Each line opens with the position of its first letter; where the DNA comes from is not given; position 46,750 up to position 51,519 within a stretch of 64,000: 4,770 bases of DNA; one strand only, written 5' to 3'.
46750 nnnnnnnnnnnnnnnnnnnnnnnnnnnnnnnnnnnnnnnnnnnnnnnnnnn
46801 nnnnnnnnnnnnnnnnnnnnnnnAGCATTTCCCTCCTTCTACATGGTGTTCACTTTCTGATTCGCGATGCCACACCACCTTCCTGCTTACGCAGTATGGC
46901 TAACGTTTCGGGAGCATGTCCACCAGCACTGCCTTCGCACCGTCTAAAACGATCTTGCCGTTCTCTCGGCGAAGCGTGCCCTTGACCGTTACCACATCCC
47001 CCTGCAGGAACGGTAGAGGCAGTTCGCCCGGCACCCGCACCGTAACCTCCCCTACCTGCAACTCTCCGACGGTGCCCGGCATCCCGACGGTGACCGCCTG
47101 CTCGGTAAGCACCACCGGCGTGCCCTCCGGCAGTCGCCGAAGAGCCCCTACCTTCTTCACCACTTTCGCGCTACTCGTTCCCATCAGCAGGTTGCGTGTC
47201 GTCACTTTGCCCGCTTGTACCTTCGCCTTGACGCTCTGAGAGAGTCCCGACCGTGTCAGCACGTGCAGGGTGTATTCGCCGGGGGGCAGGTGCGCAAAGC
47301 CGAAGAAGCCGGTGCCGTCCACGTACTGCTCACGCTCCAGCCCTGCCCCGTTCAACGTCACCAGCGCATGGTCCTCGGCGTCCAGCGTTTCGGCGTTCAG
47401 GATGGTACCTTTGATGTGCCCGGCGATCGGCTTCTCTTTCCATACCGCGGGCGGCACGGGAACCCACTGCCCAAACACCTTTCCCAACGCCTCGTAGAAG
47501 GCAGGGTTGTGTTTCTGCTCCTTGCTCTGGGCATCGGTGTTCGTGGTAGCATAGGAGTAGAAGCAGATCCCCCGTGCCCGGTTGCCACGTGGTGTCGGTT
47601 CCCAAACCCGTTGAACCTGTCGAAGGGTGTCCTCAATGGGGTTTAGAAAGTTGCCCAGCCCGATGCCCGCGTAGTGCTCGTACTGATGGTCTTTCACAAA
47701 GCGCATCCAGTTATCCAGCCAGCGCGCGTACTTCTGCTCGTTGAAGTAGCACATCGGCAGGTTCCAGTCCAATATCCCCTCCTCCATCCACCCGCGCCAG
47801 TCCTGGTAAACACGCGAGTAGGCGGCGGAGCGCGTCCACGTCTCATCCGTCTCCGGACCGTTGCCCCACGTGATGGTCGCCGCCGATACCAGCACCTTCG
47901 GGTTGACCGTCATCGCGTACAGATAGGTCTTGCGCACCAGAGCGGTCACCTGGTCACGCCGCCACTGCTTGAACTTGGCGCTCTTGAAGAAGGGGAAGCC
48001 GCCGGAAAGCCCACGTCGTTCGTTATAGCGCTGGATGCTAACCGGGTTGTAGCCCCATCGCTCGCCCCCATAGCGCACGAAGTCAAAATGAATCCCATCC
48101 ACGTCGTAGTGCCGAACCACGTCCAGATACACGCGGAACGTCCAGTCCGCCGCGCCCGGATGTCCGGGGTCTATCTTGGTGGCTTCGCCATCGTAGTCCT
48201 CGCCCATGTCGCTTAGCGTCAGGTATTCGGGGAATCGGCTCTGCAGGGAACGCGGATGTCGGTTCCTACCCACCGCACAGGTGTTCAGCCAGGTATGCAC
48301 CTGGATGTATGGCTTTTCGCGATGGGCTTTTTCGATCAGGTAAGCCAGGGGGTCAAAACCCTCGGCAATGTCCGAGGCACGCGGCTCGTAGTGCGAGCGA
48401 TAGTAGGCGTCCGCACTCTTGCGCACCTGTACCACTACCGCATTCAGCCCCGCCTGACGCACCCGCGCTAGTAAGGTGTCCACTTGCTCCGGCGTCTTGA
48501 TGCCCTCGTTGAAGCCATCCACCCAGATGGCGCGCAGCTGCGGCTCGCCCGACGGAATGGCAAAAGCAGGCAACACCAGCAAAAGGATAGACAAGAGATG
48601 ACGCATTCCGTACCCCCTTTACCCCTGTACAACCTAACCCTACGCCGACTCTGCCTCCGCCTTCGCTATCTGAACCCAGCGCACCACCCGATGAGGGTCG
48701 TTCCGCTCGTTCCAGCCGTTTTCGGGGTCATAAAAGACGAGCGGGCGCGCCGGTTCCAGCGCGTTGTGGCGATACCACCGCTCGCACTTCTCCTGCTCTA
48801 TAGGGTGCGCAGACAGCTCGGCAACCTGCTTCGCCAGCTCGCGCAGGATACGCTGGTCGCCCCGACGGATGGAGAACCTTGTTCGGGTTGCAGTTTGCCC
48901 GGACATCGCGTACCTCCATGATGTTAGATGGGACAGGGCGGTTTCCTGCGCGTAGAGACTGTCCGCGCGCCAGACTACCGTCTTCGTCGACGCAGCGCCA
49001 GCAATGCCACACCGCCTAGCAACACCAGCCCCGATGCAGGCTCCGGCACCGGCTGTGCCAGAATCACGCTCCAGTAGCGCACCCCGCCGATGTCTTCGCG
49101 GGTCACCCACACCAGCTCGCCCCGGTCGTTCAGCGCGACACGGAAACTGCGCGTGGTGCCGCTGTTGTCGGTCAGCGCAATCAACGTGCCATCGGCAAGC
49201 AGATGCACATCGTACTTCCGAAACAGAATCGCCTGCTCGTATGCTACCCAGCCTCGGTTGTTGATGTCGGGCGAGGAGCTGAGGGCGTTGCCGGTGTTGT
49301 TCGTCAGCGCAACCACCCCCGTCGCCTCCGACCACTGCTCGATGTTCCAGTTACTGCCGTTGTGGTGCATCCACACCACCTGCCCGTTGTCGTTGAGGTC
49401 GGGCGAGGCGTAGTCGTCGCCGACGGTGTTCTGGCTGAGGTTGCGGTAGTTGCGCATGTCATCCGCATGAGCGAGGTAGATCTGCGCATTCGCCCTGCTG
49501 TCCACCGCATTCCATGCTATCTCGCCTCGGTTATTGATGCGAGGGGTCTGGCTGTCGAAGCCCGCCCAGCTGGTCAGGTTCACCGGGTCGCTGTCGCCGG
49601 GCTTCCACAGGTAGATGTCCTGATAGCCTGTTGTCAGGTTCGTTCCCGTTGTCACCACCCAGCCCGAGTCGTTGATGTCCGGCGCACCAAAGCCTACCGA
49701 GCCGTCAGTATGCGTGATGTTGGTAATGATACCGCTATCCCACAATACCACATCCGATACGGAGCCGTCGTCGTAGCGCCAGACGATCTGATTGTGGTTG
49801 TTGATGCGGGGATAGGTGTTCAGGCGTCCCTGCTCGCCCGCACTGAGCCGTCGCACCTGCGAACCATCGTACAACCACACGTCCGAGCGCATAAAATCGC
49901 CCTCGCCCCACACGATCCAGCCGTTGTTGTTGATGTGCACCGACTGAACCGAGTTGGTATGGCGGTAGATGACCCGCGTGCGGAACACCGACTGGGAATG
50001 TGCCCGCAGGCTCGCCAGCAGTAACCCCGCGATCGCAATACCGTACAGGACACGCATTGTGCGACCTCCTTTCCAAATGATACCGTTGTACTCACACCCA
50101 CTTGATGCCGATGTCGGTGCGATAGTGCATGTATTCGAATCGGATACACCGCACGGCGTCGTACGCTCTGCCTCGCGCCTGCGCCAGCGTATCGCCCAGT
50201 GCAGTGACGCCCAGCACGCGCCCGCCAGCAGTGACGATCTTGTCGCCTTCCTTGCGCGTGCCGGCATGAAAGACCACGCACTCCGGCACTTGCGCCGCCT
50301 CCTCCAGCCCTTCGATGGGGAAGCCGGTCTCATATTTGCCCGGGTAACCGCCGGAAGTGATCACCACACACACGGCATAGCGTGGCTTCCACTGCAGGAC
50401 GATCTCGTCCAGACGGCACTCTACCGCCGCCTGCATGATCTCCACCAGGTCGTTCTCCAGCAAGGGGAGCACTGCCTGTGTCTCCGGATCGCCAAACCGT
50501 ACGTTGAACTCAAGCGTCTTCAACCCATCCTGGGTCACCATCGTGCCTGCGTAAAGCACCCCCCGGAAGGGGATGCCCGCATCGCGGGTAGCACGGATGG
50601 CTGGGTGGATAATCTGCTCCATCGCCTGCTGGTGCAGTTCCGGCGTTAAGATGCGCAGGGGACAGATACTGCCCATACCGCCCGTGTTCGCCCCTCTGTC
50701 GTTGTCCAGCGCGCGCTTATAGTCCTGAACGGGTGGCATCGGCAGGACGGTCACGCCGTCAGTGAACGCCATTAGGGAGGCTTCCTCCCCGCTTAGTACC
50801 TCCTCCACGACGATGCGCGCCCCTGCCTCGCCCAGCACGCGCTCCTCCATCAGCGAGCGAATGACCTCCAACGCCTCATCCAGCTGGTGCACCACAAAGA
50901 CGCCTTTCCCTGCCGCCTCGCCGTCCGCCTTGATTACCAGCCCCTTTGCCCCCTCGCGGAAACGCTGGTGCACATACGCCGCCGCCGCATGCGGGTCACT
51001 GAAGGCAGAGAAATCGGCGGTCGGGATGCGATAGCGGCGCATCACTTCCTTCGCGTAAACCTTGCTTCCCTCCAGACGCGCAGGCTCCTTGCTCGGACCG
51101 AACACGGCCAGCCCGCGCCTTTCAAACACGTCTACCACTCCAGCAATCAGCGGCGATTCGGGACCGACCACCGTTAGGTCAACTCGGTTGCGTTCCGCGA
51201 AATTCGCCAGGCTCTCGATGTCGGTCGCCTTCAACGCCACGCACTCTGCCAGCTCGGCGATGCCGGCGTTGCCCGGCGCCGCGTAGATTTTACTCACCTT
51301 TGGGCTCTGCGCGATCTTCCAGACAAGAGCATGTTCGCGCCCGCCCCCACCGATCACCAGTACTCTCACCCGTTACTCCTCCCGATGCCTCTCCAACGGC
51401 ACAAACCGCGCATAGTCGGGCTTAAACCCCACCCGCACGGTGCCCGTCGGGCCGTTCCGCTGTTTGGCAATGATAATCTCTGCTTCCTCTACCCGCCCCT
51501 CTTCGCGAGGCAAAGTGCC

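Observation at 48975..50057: PEP-CTERM protein built of ~7 tandem P-INN-G-IVW repeats, placed directly after purD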

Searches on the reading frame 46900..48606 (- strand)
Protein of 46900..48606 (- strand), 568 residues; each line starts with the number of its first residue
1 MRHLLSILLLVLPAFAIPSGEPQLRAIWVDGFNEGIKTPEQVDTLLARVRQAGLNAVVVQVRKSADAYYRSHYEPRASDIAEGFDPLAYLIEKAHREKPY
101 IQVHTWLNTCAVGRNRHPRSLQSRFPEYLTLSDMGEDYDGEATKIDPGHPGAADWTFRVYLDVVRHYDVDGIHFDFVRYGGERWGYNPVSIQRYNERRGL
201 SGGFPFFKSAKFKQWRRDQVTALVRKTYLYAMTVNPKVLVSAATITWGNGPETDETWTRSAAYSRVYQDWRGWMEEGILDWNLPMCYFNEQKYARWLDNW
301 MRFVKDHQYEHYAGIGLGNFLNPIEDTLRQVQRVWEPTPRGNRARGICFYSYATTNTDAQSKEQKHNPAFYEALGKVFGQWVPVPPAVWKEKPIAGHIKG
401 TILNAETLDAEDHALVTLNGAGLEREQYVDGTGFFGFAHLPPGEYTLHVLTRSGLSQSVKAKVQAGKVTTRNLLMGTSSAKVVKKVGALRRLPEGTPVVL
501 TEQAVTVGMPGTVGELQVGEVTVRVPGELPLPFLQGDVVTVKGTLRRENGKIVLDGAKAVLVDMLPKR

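Call 19: search_protein_families(library=pfam, proteins=[window:46900-48606:-], max_evalue=0.01)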
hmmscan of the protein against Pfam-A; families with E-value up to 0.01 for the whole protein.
window:46900-48606:- (568 aa): 3 families
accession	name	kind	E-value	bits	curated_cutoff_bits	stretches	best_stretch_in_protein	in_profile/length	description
PF02638.21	GHL10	-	3.5e-36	125.3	27.9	1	24-296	2-275/311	Glycosyl hydrolase-like 10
PF13620.12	CarboxypepD_reg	-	1e-06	29.5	32.3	1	398-473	2-79/82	Carboxypeptidase regulatory-like domain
PF13715.12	CarbopepD_reg_2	-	0.004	17.6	32.2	1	398-478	1-79/88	CarboxypepD_reg-like domain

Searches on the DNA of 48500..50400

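Call 56: search_rna_families(source=window, start=48500, end=50400, threshold=evalue, max_evalue=1)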
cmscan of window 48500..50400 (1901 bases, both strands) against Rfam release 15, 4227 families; matches with E-value up to 1: 0.
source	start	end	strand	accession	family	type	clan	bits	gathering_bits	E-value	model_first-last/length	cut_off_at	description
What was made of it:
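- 50058..50091 (-): 34-nt spacer between the purD stop and this gene's ATG. No Rfam match (call 56).
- Tried and rejected: Rfam elements such as a riboswitch or leader in and around the spacer: none (call 56).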

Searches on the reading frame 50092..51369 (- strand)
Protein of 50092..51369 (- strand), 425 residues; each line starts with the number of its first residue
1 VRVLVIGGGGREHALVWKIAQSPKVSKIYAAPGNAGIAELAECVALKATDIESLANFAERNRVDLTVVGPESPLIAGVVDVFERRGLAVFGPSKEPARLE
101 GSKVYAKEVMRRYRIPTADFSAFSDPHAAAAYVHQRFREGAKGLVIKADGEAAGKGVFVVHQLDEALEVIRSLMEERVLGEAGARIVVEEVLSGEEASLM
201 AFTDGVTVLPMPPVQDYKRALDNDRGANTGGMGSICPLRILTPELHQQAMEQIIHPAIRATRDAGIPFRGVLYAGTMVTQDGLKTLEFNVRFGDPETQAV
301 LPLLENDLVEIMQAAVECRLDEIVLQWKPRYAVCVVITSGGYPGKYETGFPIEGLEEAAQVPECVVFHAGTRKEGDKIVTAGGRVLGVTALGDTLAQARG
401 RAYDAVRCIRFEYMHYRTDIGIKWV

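Call 19: search_protein_families(library=pfam, proteins=[window:50092-51369:-], max_evalue=0.01)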
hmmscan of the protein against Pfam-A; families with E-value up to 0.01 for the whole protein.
window:50092-51369:- (425 aa): 5 families
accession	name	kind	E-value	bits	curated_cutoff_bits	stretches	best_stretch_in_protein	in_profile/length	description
PF01071.24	GARS_A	-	1.5e-72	244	27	1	101-297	1-194/194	Phosphoribosylglycinamide synthetase, ATP-grasp (A) domain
PF02844.21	GARS_N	-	3.6e-41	140.4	29.5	1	1-100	1-100/100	Phosphoribosylglycinamide synthetase, N domain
PF02843.22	GARS_C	-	9e-34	116.1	34.8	1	332-422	1-91/92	Phosphoribosylglycinamide synthetase, C domain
PF18603.7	LAL_C2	-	0.0012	19.5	29.4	1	352-413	14-77/78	L-amino acid ligase C-terminal domain 2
PF02222.28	ATP-grasp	-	0.0084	16.2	27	0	110-201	3-86/179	ATP-grasp domain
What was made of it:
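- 50092..51369 (-): purD (phosphoribosylamine-glycine ligase), the likely source of transcription. GARS_N, GARS_A and GARS_C hits (call 19).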
